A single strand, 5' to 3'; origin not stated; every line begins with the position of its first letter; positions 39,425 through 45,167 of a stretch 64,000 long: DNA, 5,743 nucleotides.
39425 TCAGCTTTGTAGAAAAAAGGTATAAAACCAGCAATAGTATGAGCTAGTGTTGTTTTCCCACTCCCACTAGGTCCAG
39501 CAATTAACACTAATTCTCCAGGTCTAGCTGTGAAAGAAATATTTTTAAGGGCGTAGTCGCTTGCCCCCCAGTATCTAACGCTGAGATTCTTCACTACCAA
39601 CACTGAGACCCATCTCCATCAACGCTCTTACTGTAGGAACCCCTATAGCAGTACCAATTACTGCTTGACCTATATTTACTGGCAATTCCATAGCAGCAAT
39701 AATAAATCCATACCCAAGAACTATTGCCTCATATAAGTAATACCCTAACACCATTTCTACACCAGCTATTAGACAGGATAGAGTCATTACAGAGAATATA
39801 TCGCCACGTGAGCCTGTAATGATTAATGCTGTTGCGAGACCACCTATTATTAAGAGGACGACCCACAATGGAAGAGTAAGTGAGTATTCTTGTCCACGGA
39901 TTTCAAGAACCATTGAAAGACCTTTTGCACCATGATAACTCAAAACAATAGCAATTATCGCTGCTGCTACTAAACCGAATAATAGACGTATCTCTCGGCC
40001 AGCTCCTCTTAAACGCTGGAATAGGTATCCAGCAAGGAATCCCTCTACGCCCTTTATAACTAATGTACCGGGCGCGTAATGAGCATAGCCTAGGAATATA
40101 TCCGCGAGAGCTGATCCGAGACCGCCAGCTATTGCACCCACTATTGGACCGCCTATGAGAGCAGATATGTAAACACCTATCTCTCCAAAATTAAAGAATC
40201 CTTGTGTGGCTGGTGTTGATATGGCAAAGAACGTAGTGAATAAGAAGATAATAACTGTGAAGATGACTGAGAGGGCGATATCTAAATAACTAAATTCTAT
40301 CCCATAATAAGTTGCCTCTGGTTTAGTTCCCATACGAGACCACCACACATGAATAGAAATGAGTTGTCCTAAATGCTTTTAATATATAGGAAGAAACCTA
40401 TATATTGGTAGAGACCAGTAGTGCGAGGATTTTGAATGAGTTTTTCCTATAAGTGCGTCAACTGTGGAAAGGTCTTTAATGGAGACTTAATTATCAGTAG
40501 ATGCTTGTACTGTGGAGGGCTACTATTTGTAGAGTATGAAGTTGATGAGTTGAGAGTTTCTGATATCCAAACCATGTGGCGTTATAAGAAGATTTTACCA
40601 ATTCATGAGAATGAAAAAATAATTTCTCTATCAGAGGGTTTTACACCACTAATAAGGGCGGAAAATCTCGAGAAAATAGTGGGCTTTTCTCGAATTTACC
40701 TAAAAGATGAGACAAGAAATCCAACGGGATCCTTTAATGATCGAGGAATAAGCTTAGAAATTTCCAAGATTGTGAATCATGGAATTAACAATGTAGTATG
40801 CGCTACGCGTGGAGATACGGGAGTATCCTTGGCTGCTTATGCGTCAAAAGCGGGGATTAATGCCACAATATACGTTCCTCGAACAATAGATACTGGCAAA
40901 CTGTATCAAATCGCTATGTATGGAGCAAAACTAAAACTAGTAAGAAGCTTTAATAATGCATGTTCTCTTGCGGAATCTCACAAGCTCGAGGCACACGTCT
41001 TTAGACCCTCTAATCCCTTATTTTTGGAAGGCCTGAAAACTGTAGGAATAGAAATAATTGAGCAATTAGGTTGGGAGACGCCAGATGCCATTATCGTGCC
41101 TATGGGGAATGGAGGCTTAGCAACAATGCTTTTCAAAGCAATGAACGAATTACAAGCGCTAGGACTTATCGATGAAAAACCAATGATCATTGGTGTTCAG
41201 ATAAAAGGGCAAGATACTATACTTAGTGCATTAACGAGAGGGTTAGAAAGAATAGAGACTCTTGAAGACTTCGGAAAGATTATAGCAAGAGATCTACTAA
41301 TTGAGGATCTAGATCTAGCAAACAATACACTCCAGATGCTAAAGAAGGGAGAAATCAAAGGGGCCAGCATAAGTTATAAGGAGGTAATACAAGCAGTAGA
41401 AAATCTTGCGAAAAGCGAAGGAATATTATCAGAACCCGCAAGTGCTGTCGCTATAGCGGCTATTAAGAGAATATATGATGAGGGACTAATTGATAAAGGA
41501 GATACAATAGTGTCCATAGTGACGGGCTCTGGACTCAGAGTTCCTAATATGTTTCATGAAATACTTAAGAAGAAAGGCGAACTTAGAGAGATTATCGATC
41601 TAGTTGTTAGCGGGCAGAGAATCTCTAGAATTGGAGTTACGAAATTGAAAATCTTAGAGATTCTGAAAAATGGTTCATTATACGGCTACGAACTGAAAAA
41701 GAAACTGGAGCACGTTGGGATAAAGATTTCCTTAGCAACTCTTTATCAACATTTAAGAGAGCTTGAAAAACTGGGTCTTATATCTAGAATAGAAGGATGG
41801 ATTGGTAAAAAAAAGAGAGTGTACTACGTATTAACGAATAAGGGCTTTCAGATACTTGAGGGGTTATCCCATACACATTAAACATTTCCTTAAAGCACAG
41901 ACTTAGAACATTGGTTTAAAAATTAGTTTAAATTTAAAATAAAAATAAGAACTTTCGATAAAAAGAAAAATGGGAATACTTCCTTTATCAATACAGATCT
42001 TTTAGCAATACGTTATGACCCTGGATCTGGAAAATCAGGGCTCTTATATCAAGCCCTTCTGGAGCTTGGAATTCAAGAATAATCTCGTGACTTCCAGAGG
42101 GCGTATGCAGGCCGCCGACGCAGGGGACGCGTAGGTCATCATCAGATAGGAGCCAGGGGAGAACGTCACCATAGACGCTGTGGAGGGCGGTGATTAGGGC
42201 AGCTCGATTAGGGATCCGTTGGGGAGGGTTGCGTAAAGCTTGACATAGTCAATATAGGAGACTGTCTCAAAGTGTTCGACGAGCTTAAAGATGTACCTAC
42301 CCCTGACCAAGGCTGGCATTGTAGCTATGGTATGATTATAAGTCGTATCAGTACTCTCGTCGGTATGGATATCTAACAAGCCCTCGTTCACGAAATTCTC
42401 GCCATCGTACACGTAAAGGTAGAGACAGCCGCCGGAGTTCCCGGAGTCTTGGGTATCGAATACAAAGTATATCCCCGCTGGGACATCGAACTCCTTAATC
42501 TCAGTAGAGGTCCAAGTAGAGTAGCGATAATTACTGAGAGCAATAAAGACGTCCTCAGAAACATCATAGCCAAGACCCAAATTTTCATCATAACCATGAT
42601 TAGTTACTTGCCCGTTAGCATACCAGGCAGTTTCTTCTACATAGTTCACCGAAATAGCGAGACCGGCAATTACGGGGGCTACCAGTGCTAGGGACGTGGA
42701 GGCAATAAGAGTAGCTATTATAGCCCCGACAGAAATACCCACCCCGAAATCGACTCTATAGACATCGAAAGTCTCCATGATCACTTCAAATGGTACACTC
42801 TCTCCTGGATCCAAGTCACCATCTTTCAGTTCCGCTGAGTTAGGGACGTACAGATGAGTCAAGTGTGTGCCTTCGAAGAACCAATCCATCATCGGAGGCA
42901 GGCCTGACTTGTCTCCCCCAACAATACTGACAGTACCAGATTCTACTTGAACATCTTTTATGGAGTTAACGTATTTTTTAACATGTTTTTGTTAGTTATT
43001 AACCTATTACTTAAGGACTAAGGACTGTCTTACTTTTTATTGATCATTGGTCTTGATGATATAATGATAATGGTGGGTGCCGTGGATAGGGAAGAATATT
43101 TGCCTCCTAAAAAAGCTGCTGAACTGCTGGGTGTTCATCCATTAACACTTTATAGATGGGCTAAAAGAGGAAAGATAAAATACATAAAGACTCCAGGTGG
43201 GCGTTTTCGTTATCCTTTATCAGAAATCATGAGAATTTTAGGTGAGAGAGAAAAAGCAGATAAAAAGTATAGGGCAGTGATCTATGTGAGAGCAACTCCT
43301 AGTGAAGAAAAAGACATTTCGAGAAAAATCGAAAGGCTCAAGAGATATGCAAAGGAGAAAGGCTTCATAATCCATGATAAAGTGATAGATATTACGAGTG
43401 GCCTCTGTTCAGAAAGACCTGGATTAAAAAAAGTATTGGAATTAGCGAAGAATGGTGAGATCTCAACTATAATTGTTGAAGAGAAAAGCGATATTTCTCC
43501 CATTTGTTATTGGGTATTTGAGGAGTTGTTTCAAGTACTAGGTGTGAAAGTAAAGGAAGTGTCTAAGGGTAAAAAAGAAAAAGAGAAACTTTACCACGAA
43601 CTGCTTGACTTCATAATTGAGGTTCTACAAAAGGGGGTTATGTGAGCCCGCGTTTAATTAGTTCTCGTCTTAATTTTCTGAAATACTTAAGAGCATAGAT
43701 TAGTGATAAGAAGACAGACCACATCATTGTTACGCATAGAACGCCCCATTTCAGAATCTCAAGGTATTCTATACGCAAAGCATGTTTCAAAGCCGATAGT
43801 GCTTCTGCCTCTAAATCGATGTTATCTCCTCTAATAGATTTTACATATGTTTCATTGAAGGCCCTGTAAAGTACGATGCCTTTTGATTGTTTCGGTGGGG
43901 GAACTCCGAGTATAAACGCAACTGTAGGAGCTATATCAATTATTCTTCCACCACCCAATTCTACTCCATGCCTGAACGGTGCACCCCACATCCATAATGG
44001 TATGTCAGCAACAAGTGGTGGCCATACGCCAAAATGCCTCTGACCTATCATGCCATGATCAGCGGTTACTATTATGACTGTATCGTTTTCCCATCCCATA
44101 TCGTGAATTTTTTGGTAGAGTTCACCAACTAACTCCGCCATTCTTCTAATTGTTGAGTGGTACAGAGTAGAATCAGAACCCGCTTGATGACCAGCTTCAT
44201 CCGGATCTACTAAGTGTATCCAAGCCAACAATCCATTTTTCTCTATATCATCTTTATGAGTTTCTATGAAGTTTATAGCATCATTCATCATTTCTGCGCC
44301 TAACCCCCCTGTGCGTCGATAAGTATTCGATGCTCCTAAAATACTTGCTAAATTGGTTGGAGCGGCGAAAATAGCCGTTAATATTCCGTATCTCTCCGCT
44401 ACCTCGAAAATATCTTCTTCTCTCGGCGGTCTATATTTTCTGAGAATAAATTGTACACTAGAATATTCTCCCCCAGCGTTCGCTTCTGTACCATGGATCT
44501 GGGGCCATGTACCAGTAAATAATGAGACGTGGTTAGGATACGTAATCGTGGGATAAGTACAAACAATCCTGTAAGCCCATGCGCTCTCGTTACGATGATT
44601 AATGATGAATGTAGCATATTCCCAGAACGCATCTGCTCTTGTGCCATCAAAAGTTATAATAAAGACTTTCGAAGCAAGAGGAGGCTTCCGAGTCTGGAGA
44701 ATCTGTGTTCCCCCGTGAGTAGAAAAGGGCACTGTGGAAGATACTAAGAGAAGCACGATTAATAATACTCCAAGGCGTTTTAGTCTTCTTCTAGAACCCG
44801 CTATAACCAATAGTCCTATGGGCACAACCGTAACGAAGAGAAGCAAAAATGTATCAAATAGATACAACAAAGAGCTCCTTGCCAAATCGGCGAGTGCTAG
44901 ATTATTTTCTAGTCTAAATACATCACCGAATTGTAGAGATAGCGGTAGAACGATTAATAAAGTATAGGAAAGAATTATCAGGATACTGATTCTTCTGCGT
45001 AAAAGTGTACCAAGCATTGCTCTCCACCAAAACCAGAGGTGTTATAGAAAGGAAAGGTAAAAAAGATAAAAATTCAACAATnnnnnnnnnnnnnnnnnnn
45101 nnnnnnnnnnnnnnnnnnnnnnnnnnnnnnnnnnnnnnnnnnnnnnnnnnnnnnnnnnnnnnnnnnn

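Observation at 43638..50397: ECF operon with no recognisable S component but two ecto-phosphatase-family genes; candidate other half of the GIFT/S-component locus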

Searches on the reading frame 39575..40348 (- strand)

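Call 10: search_protein_families(library=pfam, proteins=[window:39575-40348:-], max_evalue=0.001)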
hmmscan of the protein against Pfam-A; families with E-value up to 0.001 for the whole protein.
window:39575-40348:- (257 aa): 2 families
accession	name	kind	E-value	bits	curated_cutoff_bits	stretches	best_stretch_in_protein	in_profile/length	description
PF07155.17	ECF-ribofla_trS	-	2.7e-27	96.3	26.7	2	20-177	3-162/172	ECF-type riboflavin transporter, S component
PF07694.17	5TM-5TMR_LYT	-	0.00054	20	24.6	1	24-177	18-163/169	5TMR of 5TMR-LYT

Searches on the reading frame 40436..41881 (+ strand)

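Call 10: search_protein_families(library=pfam, proteins=[window:40436-41881:+], max_evalue=0.001)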
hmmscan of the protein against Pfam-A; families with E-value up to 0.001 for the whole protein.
window:40436-41881:+ (481 aa): 5 families
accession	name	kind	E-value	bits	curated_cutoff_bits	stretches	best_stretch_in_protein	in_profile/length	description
PF00291.31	PALP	-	4e-62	210.7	35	1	63-364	1-295/295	Pyridoxal-phosphate dependent enzyme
PF03551.20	PadR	-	6.2e-13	49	27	1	406-473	1-72/75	Transcriptional regulator PadR-like family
PF01475.25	FUR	-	1.8e-05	25.3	23.1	1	402-465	9-73/121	Ferric uptake regulator family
PF01022.26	HTH_5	-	0.00016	21.9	22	1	402-450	3-46/47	Bacterial regulatory protein, arsR family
PF01638.23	HxlR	-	0.00017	21.8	20.8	0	406-475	10-74/91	HxlR-like helix-turn-helix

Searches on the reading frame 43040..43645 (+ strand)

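Call 3: search_protein_families(library=pfam, proteins=[window:43040-43645:+], max_evalue=0.01)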
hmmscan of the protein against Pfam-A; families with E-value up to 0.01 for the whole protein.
window:43040-43645:+ (201 aa): 5 families
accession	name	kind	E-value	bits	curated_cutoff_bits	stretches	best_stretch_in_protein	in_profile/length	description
PF12728.13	HTH_17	-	1.9e-12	47.6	27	1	23-68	4-48/51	Helix-turn-helix domain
PF00239.26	Resolvase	-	3.7e-11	43.7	23.3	1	79-153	1-76/145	Resolvase, N terminal domain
PF00376.29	MerR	-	3.9e-07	30.2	28.2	1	24-58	3-38/38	MerR family regulatory protein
PF13384.12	HTH_23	-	0.0011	19.2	24.6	1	18-43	15-40/50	Homeodomain-like domain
PF13411.12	MerR_1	-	0.0018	18.8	21.6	1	24-65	4-45/69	MerR HTH family regulatory protein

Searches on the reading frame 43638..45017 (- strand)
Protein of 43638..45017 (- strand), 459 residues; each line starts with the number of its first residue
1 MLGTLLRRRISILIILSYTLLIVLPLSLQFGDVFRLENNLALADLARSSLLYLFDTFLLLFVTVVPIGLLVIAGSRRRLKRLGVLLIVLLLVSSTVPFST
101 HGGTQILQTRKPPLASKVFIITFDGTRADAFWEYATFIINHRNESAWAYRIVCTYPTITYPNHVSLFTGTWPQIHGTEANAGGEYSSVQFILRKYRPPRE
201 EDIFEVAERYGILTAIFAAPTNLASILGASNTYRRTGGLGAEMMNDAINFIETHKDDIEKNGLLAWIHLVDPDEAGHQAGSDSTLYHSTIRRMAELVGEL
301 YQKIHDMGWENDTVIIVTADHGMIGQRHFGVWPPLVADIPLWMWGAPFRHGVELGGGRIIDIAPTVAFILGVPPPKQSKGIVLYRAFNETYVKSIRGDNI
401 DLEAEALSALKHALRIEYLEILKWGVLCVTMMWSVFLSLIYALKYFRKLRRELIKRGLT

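Call 3: search_protein_families(library=pfam, proteins=[window:43638-45017:-], max_evalue=0.01)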
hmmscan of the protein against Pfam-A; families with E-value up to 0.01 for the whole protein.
window:43638-45017:- (459 aa): 4 families
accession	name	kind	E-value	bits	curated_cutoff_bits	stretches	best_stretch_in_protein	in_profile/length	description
PF01663.27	Phosphodiest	-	7.2e-23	82.2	23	1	118-323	1-221/342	Type I phosphodiesterase / nucleotide pyrophosphatase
PF01676.23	Metalloenzyme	-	0.00021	21.3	24.3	1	247-322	131-201/252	Metalloenzyme superfamily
PF08665.17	PglZ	-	0.0021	18.5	25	0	289-327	137-176/179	PglZ domain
PF00884.28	Sulfatase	-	0.0089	15.8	25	0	281-323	201-243/301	Sulfatase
